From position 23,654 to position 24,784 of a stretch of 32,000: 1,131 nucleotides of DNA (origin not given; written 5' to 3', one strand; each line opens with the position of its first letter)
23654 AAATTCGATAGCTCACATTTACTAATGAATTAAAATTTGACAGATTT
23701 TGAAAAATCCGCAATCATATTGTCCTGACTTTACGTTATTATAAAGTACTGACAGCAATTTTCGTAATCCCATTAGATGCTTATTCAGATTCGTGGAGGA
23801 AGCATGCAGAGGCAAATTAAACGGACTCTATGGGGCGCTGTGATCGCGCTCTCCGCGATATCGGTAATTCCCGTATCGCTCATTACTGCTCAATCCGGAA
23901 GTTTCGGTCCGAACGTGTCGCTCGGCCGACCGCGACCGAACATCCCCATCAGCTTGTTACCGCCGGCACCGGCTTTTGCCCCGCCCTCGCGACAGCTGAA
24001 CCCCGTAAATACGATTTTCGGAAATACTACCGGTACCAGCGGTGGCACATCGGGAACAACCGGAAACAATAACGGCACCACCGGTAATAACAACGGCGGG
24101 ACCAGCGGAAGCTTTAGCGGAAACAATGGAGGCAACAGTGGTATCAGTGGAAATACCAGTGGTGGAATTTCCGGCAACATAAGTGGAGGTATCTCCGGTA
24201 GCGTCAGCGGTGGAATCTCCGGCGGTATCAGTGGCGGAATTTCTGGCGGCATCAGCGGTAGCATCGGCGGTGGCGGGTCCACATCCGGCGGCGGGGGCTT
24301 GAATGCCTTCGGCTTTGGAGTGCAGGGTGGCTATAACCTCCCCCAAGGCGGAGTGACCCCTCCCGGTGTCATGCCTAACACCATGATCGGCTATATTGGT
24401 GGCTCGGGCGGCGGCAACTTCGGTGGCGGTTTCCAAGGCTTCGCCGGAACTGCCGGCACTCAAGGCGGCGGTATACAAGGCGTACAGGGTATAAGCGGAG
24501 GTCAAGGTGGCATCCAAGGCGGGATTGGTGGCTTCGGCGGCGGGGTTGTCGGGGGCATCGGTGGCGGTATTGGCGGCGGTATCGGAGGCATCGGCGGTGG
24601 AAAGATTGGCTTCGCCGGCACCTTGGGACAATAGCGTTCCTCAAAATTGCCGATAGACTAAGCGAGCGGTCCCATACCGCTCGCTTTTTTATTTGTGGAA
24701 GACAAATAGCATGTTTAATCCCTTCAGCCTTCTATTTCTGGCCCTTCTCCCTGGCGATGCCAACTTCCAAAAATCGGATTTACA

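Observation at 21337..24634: Three tandem paralogs encoding signal-peptide-bearing, ultra-glycine-rich proteins with no acidic residues in the mature part and no recognisable family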

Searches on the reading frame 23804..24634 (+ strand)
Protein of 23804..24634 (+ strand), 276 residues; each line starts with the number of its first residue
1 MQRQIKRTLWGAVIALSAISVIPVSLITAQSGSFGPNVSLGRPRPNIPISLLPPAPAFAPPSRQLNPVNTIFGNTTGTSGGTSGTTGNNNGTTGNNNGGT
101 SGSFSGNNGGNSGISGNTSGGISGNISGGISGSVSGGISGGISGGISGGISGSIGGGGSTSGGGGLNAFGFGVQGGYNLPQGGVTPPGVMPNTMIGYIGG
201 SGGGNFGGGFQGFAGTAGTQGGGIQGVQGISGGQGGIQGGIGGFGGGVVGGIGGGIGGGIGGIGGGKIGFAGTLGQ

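Call 5: search_protein_families(library=pfam, proteins=[window:23804-24634:+], max_evalue=1)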
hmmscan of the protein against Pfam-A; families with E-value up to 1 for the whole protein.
window:23804-24634:+ (276 aa): 0 families

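Call 6: search_protein_families(library=ncbifam, proteins=[window:23804-24634:+], max_evalue=1)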
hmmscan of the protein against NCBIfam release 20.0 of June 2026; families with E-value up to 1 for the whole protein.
window:23804-24634:+ (276 aa): 0 families

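Call 7: find_homologous_proteins(query=window:23804-24634:+, max_evalue=0.001)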
Query window:23804-24634:+ (276 aa): 1 proteins with E <= 0.001 among 8000 candidates.
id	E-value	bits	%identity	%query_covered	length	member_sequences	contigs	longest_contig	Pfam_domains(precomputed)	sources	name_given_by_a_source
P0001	2.5e-4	39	53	11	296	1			PF11913.14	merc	-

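Call 8: search_solved_structures(query=window:23804-24634:+, max_evalue=10)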
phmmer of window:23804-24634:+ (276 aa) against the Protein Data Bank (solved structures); distinct sequences matched with E-value up to 10: 0.

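Call 10: find_related_loci(query=A1, collection=genome_contigs, flank=10000)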
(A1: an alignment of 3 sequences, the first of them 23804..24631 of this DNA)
Query A1 (276 aa) in genome_contigs; peptide patterns used: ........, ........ (x = any residue, [..] = any of these).
53 stretches matched a pattern, but none encodes a relative of the query by tblastn (E <= 1e-3).

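Call 19: search_protein_representatives(alignment_id=A1)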
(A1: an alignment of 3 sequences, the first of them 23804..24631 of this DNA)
Query: 3 sequences, 270 profile positions. Proteins with E-value up to 0.001 (for the whole library): 15; up to 1e-10: 1; up to 1e-30: 0. The best 15 are listed.
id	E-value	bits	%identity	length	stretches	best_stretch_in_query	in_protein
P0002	1.3e-26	110.0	-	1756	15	91-188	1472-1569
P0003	5.7e-07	45.6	-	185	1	98-157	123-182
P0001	7.7e-06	41.8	-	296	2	75-153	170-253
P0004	8.0e-06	41.8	-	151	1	101-157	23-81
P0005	1.2e-05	41.2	-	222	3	112-162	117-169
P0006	1.5e-05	40.9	-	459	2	58-147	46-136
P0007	5.0e-05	39.2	-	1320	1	44-153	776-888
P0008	5.3e-05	39.1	-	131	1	98-147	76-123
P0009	8.9e-05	38.4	-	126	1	90-150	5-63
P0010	1.3e-04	37.8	-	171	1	89-147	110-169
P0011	1.3e-04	37.8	-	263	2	91-146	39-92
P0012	3.4e-04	36.4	-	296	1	84-154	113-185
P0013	4.3e-04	36.1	-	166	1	116-169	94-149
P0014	6.1e-04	35.6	-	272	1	68-228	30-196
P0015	8.2e-04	35.2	-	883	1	23-155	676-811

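Call 22: find_encoding_contigs(protein=window:23804-24634:+, flank=10000)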
Protein window:23804-24634:+ (276 aa): 1 contig read that carries it; 1 place shown.
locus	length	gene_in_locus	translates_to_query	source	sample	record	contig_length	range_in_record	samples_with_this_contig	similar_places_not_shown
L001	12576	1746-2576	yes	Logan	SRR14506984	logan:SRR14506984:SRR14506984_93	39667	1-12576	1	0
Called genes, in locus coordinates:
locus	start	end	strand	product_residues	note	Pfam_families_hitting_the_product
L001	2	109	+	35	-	?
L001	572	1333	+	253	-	-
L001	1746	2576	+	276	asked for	-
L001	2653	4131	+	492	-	PF00144:Beta-lactamase, PF11954:DUF3471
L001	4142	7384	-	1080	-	PF23500:DUF7133, PF11838:ERAP1_C (faint), PF13646:HEAT_2 (faint)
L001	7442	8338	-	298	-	PF13472:Lipase_GDSL_2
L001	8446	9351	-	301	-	PF00892:EamA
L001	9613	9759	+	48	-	-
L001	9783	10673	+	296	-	-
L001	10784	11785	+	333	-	PF00089:Trypsin, PF13365:Trypsin_2, PF13180:PDZ_2, PF17820:PDZ_6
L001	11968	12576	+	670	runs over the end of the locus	PF05649:Peptidase_M13_N, PF01431:Peptidase_M13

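Call 38: predict_structure(alignment_id=A1)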
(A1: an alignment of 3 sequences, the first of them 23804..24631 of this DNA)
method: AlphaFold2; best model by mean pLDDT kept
length: 276 residues; sequences in the alignment: 3
mean_pLDDT: 40.3   pTM: 0.14
mean pLDDT of the five models: 40.3, 39.0, 38.0, 37.3, 35.5
residues with pLDDT >= 90: 0; 70-90: 10; 50-70: 46; < 50: 220
segments of 3 or more residues with pLDDT < 50: 23-33, 68-70, 72-276
pLDDT, mean of each block of 10 residues (from residue 1): 68 67 49 51 58 65 53 39 35 28 30 33 37 33 32 28 32 36 41 35 35 33 33 34 33 34 39 41
secondary structure, 60 per line:
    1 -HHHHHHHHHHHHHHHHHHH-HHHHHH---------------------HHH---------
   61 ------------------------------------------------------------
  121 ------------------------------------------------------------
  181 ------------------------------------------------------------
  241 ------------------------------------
elements in order: H2-20 H22-27
